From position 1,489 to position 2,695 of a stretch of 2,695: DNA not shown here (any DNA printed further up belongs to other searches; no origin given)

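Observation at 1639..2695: Largest gene in the window is missing from the ORF track: a 352-codon open frame running off the right edge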

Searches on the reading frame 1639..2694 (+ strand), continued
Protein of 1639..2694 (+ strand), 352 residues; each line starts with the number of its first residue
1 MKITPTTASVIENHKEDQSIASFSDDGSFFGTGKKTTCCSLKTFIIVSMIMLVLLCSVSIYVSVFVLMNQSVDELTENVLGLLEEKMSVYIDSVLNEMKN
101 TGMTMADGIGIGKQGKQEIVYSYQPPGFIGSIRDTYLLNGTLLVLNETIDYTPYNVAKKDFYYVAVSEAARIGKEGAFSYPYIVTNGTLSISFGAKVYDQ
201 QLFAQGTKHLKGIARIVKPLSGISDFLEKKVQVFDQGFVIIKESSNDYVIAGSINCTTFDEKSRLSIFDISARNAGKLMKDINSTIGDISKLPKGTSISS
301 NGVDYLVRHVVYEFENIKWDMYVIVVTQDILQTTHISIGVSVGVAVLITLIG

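Call 62: list_cluster_members(proteins=[P0014, P0016, P0019, P0021, P0026, P0029, P0034, P0037, P0039, P0042])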
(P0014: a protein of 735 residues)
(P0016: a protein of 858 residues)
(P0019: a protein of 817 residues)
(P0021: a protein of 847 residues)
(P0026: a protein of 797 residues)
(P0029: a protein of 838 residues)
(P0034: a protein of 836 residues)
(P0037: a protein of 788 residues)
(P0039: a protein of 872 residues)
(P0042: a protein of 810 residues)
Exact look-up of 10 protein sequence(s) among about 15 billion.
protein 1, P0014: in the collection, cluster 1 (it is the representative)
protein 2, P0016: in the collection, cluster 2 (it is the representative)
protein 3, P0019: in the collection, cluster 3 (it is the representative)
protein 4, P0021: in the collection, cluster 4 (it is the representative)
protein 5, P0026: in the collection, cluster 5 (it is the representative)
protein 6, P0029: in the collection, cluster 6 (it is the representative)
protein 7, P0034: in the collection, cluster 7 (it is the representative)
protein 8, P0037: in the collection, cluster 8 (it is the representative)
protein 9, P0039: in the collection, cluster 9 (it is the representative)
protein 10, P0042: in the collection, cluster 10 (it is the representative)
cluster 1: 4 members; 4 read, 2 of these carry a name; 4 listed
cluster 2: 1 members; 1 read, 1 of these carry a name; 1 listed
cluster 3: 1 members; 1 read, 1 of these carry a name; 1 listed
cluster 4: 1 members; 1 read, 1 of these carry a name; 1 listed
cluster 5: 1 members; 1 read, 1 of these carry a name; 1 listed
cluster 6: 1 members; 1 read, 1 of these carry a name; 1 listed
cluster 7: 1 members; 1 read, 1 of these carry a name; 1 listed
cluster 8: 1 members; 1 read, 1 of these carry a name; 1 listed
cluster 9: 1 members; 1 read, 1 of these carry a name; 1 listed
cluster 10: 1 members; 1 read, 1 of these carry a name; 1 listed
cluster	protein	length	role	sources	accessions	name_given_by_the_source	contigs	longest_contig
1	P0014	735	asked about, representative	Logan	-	-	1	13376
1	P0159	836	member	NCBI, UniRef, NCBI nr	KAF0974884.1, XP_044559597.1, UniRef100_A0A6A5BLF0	hypothetical protein FDP41_006358 [Naegleria fowleri] | Guanylate cyclase domain-containing protein n=1 Tax=Naegleria fowleri TaxID=5763 ... | uncharacterized protein FDP41_006358 [Naegleria fowleri]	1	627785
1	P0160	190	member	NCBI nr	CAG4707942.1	unnamed protein product [Naegleria fowleri]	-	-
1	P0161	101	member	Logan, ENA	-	-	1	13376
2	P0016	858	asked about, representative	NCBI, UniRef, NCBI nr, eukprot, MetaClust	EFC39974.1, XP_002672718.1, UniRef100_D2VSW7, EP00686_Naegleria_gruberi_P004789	predicted protein [Naegleria gruberi] | Predicted protein n=1 Tax=Naegleria gruberi TaxID=5762 RepID=D2VSW7_NAEGR | uncharacterized protein NAEGRDRAFT_72087 [Naegleria gruberi]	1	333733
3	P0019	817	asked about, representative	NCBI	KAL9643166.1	hypothetical protein ABK040_001654 [Willaertia magna]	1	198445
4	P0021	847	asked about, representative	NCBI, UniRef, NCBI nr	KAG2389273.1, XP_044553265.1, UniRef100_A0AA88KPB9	hypothetical protein C9374_013833 [Naegleria lovaniensis] | Guanylate cyclase domain-containing protein n=1 Tax=Naegleria lovaniensis TaxID=51637 ... | uncharacterized protein C9374_013833 [Naegleria lovaniensis]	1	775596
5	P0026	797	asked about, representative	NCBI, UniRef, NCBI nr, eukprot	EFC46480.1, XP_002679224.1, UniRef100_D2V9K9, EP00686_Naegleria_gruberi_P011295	predicted protein [Naegleria gruberi] | Predicted protein n=1 Tax=Naegleria gruberi TaxID=5762 RepID=D2V9K9_NAEGR | uncharacterized protein NAEGRDRAFT_65477 [Naegleria gruberi]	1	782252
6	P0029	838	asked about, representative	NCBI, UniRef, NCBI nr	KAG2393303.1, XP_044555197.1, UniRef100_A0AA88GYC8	hypothetical protein C9374_006834 [Naegleria lovaniensis] | Guanylate cyclase domain-containing protein n=1 Tax=Naegleria lovaniensis TaxID=51637 ... | uncharacterized protein C9374_006834 [Naegleria lovaniensis]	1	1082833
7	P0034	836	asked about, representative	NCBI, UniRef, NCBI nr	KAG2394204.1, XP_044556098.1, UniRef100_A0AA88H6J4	hypothetical protein C9374_003968 [Naegleria lovaniensis] | Guanylate cyclase domain-containing protein n=1 Tax=Naegleria lovaniensis TaxID=51637 ... | uncharacterized protein C9374_003968 [Naegleria lovaniensis]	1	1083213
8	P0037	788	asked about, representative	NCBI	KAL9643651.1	hypothetical protein ABK040_016103 [Willaertia magna]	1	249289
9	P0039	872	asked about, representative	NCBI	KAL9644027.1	hypothetical protein ABK040_005495 [Willaertia magna]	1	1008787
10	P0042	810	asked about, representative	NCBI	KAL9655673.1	hypothetical protein ABK040_002333 [Willaertia magna]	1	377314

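Call 68: predict_structure(alignment_id=A3)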
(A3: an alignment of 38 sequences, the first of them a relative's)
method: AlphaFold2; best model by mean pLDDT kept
length: 850 residues; sequences in the alignment: 38
mean_pLDDT: 80.1   pTM: 0.47
mean pLDDT of the five models: 80.1, 79.8, 79.5, 79.1, 78.6
residues with pLDDT >= 90: 380; 70-90: 313; 50-70: 37; < 50: 120
segments of 3 or more residues with pLDDT < 50: 1-59, 488-545, 844-846
pLDDT, mean of each block of 10 residues (from residue 1): 35 34 33 32 33 41 78 84 81 79 88 94 96 90 90 92 89 77 91 88 88 88 94 94 85 96 93 94 88 88 93 88 90 94 95 94 94 94 92 80 82 83 81 81 80 80 85 71 54 34 33 30 32 33 56 95 91 93 96 93 94 92 97 94 94 93 80 92 94 96 92 85 78 90 75 87 86 79 93 91 92 90 85 78 55
secondary structure, 60 per line:
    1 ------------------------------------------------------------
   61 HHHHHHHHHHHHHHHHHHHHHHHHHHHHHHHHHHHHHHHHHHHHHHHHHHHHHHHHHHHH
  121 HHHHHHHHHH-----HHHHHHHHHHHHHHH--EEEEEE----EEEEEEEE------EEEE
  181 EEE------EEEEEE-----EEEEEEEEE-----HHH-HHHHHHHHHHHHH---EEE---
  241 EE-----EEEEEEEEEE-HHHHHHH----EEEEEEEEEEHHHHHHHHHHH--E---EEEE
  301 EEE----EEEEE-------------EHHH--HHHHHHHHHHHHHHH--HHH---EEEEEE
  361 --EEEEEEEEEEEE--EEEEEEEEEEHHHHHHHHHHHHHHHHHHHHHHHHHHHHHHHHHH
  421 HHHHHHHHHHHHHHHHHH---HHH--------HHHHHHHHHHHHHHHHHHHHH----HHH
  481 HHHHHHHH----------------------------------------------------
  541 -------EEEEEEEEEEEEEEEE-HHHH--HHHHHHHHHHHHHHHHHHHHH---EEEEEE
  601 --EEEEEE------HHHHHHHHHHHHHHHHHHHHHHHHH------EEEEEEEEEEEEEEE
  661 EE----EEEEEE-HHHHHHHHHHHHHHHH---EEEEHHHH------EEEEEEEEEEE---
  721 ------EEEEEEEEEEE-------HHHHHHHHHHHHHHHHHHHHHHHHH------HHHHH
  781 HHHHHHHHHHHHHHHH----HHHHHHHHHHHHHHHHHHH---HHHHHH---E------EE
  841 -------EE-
elements in order (helices of 4 or more, strands of 3 or more residues): H61-130 H136-150 E153-158 E163-170 E177-183 E190-195 E201-209 H219-231 E235-237 E248-257 H259-265 E270-279 H280-290 E297-303 E308-312 H332-346 E355-360 E363-374 E377-386 H387-438 H453-473 H478-488 E548-563 H565-568 H571-591 E595-600 E603-608 H615-639 E646-662 E667-672 H674-689 E693-696 H697-700 E707-717 E727-737 H745-769 H776-796 H801-819 H823-828

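Call 70: fold_search(model_id=the predicted structure, library=pdb)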
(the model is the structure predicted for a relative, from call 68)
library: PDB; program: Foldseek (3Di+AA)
matches with E <= 10: 947; with E <= 0.001: 229
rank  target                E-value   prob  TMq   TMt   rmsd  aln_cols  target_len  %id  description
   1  2w01_B                2.6e-11  1.00  0.20  0.81   3.0       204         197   16  Crystal structure of the guanylyl cyclase Cya2 (released 2008-09-30)
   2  2w01_D                1.1e-10  1.00  0.20  0.79   2.9       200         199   18  Crystal structure of the guanylyl cyclase Cya2 (released 2008-09-30)
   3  9a69_B                3.6e-10  1.00  0.25  0.31   9.5       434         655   12  Integrative model of MCPB-MCPC by crosslinking MS and deep learning (released 2024-09-18)
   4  2w01_A                5.1e-10  1.00  0.20  0.74   4.4       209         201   18  Crystal structure of the guanylyl cyclase Cya2 (released 2008-09-30)
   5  2w01_C                5.9e-10  1.00  0.20  0.75   3.8       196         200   19  Crystal structure of the guanylyl cyclase Cya2 (released 2008-09-30)
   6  9a65_B                7.5e-10  1.00  0.25  0.31   9.4       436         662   14  Integrative model of YVAQ-MCPB by crosslinking MS and deep learning (released 2024-09-18)
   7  3r5g_A                2.4e-09  1.00  0.20  0.79   3.1       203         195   12  Crystal structure of the adenylyl cyclase CyaB from P. aeruginosa (released 2012-01-11)
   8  6fht_A                2.5e-09  1.00  0.20  0.23  34.4       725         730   10  Crystal structure of an artificial phytochrome regulated adenylate/guanylate cyclase in its dark adapted Pr form (released 2018-04-18)
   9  3r5g_B                3.1e-09  1.00  0.20  0.79   2.8       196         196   13  Crystal structure of the adenylyl cyclase CyaB from P. aeruginosa (released 2012-01-11)
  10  5o5k_A                3.2e-09  1.00  0.19  0.70   4.2       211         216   13  X-ray structure of a bacterial adenylyl cyclase soluble domain (released 2017-11-01)
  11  5m2a_B                7.1e-09  1.00  0.18  0.41  34.8       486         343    9  Structure of a bacterial light-regulated adenylyl cylcase (released 2017-04-05)
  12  8qfi                  7.4e-09  1.00  0.19  0.47   4.4       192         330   15  Room temperature crystal structure of the Photoactivated Adenylate Cyclase OaPAC after blue light excitation at 1.8 us d (released 2023-11-01)
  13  1wc3_B                7.4e-09  1.00  0.19  0.75   3.5       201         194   10  Soluble adenylyl cyclase CyaC from S. platensis in complex with alpha, beta-methylene-ATP and Strontium (released 2004-12-20)
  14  6fht_B                7.8e-09  1.00  0.20  0.23   3.8       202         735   18  Crystal structure of an artificial phytochrome regulated adenylate/guanylate cyclase in its dark adapted Pr form (released 2018-04-18)
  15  5o5l_A                8.6e-09  1.00  0.20  0.69   3.2       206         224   13  X-ray structure of a bacterial adenylyl cyclase soluble domain, solved at cryogenic temperature (released 2017-11-01)
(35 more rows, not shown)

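Call 72: find_related_loci(query=window:1639-2694:+, collection=metagenome_contigs, flank=10000)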
Query window:1639-2694:+ (352 aa) in metagenome_contigs; peptide patterns used: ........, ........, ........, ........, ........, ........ (x = any residue, [..] = any of these).
58 stretches matched a pattern, but none encodes a relative of the query by tblastn (E <= 1e-3).
